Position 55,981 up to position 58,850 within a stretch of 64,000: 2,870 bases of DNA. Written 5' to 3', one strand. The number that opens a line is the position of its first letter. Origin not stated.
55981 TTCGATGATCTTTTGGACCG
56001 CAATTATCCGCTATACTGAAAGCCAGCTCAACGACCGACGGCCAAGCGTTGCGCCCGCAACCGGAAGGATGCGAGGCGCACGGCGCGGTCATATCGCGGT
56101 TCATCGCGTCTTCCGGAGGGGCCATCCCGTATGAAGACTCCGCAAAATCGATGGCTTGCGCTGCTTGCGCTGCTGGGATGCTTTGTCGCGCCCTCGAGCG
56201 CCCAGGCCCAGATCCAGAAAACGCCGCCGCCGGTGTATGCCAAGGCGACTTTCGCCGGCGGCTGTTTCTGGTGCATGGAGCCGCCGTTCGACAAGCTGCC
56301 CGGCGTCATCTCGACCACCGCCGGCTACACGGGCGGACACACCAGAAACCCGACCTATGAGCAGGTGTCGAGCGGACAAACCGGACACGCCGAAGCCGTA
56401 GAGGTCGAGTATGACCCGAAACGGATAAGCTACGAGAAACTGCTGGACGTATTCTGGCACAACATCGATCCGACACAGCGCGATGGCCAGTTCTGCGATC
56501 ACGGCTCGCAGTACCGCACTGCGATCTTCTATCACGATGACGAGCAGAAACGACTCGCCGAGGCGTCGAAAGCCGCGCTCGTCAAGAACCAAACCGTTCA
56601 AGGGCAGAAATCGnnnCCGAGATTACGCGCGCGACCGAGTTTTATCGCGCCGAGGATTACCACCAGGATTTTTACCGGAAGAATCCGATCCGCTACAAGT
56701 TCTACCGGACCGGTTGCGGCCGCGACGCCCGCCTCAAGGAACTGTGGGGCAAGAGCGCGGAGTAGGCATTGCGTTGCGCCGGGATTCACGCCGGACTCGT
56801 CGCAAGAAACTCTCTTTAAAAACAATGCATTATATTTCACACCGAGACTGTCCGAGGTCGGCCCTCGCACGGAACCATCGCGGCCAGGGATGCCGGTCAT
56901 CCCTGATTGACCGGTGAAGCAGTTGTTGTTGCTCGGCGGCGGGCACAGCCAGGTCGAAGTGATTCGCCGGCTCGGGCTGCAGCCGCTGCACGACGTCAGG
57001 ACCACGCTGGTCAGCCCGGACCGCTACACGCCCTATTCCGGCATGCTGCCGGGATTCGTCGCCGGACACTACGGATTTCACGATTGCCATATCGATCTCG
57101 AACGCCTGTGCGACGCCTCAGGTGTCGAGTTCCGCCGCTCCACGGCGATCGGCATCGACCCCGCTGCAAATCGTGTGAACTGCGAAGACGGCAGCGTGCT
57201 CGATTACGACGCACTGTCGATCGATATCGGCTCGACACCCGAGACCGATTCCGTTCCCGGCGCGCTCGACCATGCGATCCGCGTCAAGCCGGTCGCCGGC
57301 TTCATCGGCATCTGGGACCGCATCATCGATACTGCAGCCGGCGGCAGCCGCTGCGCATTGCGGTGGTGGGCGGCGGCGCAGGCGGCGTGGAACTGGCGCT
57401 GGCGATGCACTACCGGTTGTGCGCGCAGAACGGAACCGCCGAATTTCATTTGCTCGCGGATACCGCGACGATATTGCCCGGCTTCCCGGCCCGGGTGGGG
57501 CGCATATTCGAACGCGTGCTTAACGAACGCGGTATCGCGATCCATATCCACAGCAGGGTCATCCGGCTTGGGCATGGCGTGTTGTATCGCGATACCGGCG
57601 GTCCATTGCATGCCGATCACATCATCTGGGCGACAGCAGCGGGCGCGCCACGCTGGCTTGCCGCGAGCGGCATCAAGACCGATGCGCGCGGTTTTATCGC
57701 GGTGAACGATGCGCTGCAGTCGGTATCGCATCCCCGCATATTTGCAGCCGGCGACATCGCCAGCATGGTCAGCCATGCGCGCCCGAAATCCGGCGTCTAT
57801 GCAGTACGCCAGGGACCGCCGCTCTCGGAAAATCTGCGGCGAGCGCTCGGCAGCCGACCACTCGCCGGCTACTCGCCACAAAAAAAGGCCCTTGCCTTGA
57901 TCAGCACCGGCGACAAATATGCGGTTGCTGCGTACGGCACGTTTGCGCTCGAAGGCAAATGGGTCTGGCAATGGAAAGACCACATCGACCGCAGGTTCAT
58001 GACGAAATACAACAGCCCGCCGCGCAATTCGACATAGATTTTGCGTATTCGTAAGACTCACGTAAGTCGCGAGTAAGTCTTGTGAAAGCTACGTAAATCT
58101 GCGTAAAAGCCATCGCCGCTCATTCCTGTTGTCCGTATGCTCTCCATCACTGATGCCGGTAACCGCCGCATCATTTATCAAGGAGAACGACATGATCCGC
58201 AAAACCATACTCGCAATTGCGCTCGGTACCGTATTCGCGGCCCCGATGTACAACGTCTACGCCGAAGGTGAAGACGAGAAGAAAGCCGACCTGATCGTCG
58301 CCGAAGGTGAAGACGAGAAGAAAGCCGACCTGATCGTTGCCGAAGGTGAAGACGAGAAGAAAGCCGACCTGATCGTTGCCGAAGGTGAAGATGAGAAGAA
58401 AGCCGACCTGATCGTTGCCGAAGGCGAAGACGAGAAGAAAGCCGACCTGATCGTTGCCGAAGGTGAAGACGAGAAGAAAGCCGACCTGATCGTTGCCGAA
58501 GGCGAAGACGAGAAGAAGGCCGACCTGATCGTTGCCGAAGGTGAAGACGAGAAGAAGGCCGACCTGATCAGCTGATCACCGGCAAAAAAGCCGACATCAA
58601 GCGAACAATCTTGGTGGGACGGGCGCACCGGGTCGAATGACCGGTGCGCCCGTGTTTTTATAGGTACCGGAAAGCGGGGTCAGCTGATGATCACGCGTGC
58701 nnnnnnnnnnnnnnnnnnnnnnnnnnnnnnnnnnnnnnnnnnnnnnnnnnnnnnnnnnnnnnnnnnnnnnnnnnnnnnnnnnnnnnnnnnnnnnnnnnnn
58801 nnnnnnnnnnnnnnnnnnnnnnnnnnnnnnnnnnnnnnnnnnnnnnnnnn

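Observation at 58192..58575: Small secreted protein made of eight perfect 13-aa repeats (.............) with only synonymous variation between units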

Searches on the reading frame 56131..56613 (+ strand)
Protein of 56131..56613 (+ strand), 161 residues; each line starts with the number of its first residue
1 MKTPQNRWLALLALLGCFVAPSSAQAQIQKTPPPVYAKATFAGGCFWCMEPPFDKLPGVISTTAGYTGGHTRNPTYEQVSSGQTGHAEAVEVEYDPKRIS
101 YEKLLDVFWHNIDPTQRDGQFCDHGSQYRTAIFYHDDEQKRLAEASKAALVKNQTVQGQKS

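Call 10: search_protein_families(library=pfam, proteins=[window:56131-56613:+], max_evalue=0.01)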
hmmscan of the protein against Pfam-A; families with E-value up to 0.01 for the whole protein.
window:56131-56613:+ (161 aa): 1 family
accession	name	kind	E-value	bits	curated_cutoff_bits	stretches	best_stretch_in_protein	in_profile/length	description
PF01625.27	PMSR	-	5.2e-54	183.1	23.7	1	38-156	1-119/153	Peptide methionine sulfoxide reductase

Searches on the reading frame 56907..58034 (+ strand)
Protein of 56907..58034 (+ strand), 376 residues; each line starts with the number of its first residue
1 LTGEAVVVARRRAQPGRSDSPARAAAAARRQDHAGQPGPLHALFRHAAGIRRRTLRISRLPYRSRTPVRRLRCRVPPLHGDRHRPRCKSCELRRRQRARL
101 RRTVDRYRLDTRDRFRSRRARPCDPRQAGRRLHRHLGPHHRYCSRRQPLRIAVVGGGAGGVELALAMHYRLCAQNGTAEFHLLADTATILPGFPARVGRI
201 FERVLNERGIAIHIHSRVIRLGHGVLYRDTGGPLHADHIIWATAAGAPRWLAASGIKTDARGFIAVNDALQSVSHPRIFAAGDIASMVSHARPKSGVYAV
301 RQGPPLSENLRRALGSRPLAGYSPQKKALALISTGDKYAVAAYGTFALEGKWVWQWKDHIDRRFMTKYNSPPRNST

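Call 10: search_protein_families(library=pfam, proteins=[window:56907-58034:+], max_evalue=0.01)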
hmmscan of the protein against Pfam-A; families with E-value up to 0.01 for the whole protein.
window:56907-58034:+ (376 aa): 2 families
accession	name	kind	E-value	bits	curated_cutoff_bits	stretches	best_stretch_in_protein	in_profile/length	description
PF07992.20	Pyr_redox_2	-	2.4e-22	80.1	26.1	1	142-303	136-291/291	Pyridine nucleotide-disulphide oxidoreductase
PF00070.33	Pyr_redox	-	9.9e-07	29.6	22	1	150-221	1-66/82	Pyridine nucleotide-disulphide oxidoreductase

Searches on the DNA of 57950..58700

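Call 32: search_rna_families(source=window, start=57950, end=58700, threshold=evalue, max_evalue=1)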
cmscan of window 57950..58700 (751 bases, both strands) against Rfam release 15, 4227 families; matches with E-value up to 1: 5.
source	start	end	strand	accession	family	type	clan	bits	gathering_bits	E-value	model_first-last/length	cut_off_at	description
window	58614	58694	-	RF02791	CcsR1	Gene; sRNA;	-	22.3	65.3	0.0056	1-83/83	no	Conserved CCUCCUCCC motif stress-induced RNA 1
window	58617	58674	-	RF02377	SurA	Gene; sRNA;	-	22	100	0.001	1-279/279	no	SurA sRNA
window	58500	58562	+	RF01420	snoR113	Gene; snRNA; snoRNA; CD-box;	-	17.8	47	0.59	1-103/103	no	Small nucleolar RNA snoR113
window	58493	58672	+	RF02225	sX6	Gene; sRNA;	-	15.1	40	0.15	1-342/342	no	Proteobacterial sRNA sX6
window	58387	58452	+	RF01128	sR43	Gene; snRNA; snoRNA; CD-box;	-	13.9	45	0.81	1-56/56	no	Small nucleolar RNA sR42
